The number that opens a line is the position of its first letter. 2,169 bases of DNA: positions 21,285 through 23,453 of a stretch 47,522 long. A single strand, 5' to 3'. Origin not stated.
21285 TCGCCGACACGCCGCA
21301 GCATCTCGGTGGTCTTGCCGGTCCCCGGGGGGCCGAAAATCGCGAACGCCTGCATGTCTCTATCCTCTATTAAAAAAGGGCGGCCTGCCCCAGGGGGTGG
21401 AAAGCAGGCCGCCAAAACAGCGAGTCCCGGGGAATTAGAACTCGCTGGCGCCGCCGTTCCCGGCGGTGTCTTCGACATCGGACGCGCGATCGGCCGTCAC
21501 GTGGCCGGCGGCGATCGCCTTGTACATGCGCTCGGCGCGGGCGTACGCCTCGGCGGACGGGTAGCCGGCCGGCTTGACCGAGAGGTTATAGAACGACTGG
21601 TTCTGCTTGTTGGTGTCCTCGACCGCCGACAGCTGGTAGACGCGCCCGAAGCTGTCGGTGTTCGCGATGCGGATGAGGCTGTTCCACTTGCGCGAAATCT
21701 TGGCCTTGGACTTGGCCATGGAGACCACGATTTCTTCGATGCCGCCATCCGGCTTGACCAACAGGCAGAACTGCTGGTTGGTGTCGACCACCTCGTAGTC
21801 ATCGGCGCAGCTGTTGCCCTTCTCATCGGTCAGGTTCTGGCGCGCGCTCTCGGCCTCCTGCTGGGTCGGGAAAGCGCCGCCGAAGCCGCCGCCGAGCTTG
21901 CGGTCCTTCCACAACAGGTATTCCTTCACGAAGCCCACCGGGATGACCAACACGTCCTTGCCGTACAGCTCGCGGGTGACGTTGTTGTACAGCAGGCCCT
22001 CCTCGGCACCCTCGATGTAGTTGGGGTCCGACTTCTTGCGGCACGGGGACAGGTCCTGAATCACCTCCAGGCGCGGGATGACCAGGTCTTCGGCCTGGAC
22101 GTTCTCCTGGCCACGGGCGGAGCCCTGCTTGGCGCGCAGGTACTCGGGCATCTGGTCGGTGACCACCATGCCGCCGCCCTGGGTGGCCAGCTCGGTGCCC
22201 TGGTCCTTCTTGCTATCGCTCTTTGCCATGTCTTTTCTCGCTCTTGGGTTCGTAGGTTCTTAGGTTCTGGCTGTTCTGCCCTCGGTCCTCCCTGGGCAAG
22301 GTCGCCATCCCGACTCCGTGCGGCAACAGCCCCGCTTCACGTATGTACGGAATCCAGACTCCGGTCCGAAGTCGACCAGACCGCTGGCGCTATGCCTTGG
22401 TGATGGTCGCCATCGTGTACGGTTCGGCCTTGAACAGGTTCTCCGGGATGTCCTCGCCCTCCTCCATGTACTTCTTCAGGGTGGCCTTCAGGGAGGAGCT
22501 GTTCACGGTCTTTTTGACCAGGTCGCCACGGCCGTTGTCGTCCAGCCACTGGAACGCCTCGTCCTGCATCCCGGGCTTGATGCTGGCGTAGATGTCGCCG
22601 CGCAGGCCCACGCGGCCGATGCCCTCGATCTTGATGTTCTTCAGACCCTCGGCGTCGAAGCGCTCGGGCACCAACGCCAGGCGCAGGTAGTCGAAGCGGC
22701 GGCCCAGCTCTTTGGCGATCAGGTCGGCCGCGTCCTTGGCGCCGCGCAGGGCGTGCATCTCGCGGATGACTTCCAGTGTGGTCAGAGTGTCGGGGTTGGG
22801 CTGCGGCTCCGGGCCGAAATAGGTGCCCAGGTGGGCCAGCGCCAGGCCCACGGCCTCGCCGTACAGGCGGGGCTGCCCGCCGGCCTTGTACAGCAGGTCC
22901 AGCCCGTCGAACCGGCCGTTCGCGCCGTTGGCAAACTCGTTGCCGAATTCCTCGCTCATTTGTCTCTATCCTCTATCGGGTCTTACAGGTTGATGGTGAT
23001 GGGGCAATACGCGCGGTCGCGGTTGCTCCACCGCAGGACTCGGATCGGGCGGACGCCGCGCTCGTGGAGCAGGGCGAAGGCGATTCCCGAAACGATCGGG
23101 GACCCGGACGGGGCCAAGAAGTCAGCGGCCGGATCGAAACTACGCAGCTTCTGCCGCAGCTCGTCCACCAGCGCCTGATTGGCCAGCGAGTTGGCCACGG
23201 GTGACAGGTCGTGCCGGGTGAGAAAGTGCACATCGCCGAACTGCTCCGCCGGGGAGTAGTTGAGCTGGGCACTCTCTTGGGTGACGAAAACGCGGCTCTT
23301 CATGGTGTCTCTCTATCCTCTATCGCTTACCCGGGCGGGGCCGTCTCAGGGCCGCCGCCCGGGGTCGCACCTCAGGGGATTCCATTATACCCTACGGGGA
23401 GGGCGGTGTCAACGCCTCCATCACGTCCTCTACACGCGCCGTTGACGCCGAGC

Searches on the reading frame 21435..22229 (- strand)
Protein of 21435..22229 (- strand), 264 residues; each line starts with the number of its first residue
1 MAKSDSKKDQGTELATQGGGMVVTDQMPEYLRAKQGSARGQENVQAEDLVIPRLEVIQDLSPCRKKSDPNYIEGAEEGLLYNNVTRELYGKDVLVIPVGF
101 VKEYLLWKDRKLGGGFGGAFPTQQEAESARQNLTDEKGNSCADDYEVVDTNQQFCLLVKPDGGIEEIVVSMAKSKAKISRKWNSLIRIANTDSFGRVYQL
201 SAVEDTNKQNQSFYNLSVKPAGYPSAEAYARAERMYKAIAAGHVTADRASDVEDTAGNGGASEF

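Call 13: search_protein_families(library=phrogs, proteins=[window:21435-22229:-], max_evalue=0.00001)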
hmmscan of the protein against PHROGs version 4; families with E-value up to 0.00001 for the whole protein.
window:21435-22229:- (264 aa): 1 family
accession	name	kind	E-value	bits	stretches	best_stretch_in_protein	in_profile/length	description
phrog_2402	-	unknown function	5.3e-70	237.2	1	10-259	16-280/292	-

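Call 17: search_protein_families(library=pfam, proteins=[window:21435-22229:-], max_evalue=0.01)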
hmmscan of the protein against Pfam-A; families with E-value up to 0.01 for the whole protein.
window:21435-22229:- (264 aa): 1 family
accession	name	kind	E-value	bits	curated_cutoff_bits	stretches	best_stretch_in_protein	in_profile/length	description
PF23977.1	Pam3_Gp34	-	1.5e-72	244.7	27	1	26-244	6-234/235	Pam3 phage gp34-like protein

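Call 22: search_dna_similar(query=window:21435-22229:-, collection=phages, mode=protein, max_rows=40)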
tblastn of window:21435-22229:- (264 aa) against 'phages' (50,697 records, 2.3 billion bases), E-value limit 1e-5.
Records with a match: 488; places in all: 489; records where one place covers at least 80% of the query: 467.
Best place of each record, by identity: <60% 488.
By first word of the organism name: Pseudomonas 345; Vibrio 39; Escherichia 27; Acinetobacter 10; Serratia 9; Bordetella 9; Burkholderia 8; Xanthomonas 6; Pbunalikevirus 4; Pantoea 3; and 19 more.
By host as written in the record: Pseudomonas aeruginosa 132; Pseudomonas aeruginosa PAO1 107; - 54; Pseudomonas sp. 30; Escherichia coli 13; Pseudomonas aeruginosa PA14 11; Vibrio cholerae 2095 9; Bordetella bronchiseptica ATCC 10580 9; and 74 more.
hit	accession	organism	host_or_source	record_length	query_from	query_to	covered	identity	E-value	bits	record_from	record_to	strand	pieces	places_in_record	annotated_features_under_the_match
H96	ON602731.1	Klebsiella phage VLCpiS6a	Klebsiella pneumoniae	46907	1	255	97%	48.7%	2e-72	246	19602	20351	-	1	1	hypothetical protein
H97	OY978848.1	Klebsiella phage vB_Kpn_K21lambda1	-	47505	1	255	97%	48.7%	2e-72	246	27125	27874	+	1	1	unknown function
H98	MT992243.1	Acinetobacter phage DMU1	Acinetobacter baumannii 19606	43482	13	259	94%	50.2%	7e-75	253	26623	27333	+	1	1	hypothetical protein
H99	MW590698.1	Acinetobacter phage 53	Acinetobacter baumannii WHG40137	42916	13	259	94%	49.8%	1e-73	249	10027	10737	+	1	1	record has no annotation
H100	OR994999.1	Acinetobacter phage pB23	Acinetobacter baumannii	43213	13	259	94%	49.8%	1e-73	249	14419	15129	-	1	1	hypothetical protein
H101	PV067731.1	Acinetobacter phage vB_AbaS-Bhz9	Acinetobacter baumannii DSM 106838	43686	13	259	94%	49.8%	3e-72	245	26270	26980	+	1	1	primase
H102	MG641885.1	Salmonella phage PMBT28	Salmonella enterica subsp. enterica ...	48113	13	256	92%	50.2%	2e-65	226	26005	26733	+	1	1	hypothetical protein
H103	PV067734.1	Acinetobacter phage vB_AbaS-Bhz20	Acinetobacter baumannii DSM 106838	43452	13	259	94%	49.5%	1e-44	310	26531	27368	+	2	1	primase | hypothetical protein | dCMP deaminase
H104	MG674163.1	Acinetobacter phage SH-Ab 15497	Acinetobacter baumannii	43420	13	257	93%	49.8%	7e-73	247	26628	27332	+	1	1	hypothetical protein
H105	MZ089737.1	Pseudomonas phage PSA28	wastewater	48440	3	258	97%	47.5%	3e-72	245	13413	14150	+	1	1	hypothetical protein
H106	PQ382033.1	Acinetobacter phage vB_AbaSI_2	Acinetobacter baumannii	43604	13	257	93%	49.4%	1e-71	243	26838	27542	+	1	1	hypothetical protein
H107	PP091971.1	Acinetobacter phage vB_MZM_2AB-P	Acinetobacter baumannii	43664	13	257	93%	49.4%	1e-71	243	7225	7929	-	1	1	hypothetical protein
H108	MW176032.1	Acinetobacter phage Barton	Acinetobacter calcoaceticus ATCC23055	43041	5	262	98%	46.1%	5e-72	244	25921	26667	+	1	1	31: hypothetical protein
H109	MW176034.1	Acinetobacter phage JeffCo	Acinetobacter calcoaceticus ATCC23055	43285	5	262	98%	46.1%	5e-72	244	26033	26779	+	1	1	30: hypothetical protein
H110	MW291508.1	Stenotrophomonas phage BUCT555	Stenotrophomonas maltophilia 1207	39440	1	257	97%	46.2%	1e-64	223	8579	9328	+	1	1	hypothetical protein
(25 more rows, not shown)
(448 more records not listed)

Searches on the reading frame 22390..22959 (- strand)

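Call 13: search_protein_families(library=phrogs, proteins=[window:22390-22959:-], max_evalue=0.00001)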
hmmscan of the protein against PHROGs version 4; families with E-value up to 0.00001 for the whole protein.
window:22390-22959:- (189 aa): 1 family
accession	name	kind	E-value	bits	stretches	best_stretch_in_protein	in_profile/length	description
phrog_2378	-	unknown function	3.8e-24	86.4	1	62-188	29-186/189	-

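Call 17: search_protein_families(library=pfam, proteins=[window:22390-22959:-], max_evalue=0.01)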
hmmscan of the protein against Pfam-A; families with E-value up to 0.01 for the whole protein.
window:22390-22959:- (189 aa): 1 family
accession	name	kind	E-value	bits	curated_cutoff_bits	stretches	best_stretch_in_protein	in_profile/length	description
PF23984.1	DUF7307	-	1.6e-30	106.1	27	1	62-188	3-129/129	Pam3 gp33-like protein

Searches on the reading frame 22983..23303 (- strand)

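Call 13: search_protein_families(library=phrogs, proteins=[window:22983-23303:-], max_evalue=0.00001)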
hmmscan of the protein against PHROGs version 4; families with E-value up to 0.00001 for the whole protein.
window:22983-23303:- (106 aa): 1 family
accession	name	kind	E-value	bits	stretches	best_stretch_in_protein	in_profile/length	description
phrog_5888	-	unknown function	1.1e-19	71.5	1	3-105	2-110/118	-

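Call 55: search_protein_families(library=pfam, proteins=[window:22983-23303:-], max_evalue=5)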
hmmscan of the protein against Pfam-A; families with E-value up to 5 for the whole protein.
window:22983-23303:- (106 aa): 2 families
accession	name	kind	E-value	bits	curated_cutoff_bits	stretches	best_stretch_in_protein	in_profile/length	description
PF23992.1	Pam3_gp32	-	4.6e-22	78.4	27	1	4-105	2-107/108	Phage Pam3 gp32-like protein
PF09629.16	YorP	-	0.19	12.4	25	1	5-41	33-69/71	YorP protein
